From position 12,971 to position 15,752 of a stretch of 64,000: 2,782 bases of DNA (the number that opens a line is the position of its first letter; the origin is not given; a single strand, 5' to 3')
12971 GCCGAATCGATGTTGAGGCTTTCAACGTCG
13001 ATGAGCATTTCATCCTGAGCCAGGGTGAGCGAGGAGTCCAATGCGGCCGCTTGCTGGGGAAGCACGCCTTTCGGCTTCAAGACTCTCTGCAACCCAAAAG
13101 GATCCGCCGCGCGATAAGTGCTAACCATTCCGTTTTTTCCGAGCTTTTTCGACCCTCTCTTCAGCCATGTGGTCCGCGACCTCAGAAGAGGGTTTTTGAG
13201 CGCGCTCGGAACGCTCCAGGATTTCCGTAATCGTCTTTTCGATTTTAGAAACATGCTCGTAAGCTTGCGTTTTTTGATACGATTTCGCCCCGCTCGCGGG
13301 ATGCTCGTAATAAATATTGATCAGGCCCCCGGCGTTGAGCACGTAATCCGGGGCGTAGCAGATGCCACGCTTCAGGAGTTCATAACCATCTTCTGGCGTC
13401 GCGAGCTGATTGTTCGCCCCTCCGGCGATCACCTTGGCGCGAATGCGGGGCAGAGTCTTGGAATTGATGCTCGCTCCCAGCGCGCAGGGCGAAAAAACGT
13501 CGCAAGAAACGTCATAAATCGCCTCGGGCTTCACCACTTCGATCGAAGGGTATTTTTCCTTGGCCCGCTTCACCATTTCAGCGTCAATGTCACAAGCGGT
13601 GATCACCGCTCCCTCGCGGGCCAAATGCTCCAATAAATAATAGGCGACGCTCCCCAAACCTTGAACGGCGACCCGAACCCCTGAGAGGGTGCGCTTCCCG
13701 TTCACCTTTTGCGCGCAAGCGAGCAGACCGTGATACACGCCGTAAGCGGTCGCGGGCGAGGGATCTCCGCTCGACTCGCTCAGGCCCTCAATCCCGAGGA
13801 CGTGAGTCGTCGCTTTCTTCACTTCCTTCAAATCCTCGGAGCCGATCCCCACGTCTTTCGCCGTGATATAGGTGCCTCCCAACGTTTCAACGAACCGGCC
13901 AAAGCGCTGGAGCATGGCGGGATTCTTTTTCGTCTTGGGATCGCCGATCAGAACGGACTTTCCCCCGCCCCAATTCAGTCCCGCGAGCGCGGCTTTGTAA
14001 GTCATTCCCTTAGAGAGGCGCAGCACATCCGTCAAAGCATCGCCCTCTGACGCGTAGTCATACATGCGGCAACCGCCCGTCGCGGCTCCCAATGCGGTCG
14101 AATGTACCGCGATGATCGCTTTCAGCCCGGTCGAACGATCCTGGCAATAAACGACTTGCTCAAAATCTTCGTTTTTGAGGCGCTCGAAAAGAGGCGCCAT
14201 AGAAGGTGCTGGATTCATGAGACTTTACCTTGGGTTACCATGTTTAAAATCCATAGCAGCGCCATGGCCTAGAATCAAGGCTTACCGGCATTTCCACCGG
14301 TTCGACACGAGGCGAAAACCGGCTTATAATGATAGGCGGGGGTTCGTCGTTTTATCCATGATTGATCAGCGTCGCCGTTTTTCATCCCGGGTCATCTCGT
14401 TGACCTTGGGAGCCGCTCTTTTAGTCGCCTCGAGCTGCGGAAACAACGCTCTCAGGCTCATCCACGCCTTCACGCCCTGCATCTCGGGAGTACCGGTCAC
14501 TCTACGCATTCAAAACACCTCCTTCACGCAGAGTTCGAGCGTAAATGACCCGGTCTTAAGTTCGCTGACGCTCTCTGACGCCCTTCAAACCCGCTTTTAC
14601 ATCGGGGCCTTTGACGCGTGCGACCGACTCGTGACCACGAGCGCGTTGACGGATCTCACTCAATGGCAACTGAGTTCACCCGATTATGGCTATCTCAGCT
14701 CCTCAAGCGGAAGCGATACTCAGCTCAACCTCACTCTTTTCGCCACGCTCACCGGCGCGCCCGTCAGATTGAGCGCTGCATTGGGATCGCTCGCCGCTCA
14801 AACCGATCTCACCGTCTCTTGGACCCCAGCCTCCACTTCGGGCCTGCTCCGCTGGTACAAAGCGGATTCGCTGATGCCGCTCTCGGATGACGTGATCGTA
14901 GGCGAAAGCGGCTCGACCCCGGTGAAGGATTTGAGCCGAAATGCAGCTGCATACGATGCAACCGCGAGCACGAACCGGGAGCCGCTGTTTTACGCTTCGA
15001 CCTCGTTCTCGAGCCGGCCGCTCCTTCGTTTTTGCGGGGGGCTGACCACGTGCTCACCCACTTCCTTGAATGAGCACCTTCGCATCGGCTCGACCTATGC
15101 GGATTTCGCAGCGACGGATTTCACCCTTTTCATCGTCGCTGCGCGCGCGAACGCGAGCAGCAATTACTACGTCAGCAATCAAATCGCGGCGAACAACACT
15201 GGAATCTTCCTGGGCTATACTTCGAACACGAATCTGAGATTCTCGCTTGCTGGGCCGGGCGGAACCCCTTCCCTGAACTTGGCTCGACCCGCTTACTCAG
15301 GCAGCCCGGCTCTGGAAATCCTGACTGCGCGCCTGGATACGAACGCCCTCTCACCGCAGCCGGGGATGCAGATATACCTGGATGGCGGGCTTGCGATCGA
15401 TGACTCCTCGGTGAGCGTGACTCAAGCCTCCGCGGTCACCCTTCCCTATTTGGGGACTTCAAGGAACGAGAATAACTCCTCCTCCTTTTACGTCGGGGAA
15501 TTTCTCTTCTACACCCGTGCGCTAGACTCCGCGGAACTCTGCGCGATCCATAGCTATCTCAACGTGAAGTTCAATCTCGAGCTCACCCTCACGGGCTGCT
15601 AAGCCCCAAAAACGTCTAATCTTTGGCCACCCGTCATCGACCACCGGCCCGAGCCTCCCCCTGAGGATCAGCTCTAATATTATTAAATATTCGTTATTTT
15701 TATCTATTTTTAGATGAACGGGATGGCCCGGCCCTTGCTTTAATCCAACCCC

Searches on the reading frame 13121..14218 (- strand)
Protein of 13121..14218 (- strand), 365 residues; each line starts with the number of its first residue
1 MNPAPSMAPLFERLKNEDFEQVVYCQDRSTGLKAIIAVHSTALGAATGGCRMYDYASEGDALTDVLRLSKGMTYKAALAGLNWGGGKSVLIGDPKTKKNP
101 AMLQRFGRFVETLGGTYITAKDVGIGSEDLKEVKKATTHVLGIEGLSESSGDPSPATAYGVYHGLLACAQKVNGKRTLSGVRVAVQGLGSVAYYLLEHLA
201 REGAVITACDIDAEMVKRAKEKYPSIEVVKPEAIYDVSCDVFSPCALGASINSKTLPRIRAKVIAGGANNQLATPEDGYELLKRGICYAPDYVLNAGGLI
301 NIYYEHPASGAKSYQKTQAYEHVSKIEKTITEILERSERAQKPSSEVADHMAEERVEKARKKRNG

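Call 8: search_protein_families(library=pfam, proteins=[window:13121-14218:-], max_evalue=0.01)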
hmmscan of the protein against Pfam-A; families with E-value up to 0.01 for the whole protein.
window:13121-14218:- (365 aa): 4 families
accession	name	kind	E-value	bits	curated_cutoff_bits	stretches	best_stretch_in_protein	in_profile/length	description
PF02812.23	ELFV_dehydrog_N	-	5.7e-25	87.9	25.3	1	25-137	7-127/129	Glu/Leu/Phe/Val dehydrogenase, dimerisation domain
PF00208.27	ELFV_dehydrog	-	1.7e-24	87.3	23.4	1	155-363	8-240/241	Glutamate/Leucine/Phenylalanine/Valine dehydrogenase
PF08241.18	Methyltransf_11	-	0.0037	18.3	21.2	0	194-227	9-42/95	Methyltransferase domain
PF13649.12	Methyltransf_25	-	0.0066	17.6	27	0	195-229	11-51/97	Methyltransferase domain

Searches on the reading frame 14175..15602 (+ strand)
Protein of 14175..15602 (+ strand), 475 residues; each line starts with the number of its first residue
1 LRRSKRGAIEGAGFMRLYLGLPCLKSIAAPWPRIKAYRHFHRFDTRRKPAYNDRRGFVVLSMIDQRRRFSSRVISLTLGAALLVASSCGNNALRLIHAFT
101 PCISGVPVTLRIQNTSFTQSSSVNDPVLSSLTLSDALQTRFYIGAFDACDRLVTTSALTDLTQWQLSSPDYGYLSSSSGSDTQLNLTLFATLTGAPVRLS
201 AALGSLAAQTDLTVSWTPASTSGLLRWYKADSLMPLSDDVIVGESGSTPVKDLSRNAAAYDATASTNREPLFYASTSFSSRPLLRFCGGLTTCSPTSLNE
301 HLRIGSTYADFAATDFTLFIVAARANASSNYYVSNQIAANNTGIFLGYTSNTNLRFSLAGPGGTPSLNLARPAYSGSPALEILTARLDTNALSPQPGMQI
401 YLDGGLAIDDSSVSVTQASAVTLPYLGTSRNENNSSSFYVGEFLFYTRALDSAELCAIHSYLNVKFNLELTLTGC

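Call 8: search_protein_families(library=pfam, proteins=[window:14175-15602:+], max_evalue=0.01)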
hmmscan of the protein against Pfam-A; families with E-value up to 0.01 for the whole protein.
window:14175-15602:+ (475 aa): 1 family
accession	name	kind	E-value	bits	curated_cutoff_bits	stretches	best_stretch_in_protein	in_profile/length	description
PF13385.13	Laminin_G_3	-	6.1e-05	23.7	27.6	1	309-455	12-150/151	Concanavalin A-like lectin/glucanases superfamily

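Call 9: search_protein_families(library=padloc, proteins=[window:14175-15602:+], max_evalue=0.01)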
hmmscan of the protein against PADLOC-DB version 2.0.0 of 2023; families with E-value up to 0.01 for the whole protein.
window:14175-15602:+ (475 aa): 0 families

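Call 10: search_protein_families(library=phrogs, proteins=[window:14175-15602:+], max_evalue=0.01)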
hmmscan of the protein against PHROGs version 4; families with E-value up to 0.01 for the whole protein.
window:14175-15602:+ (475 aa): 0 families
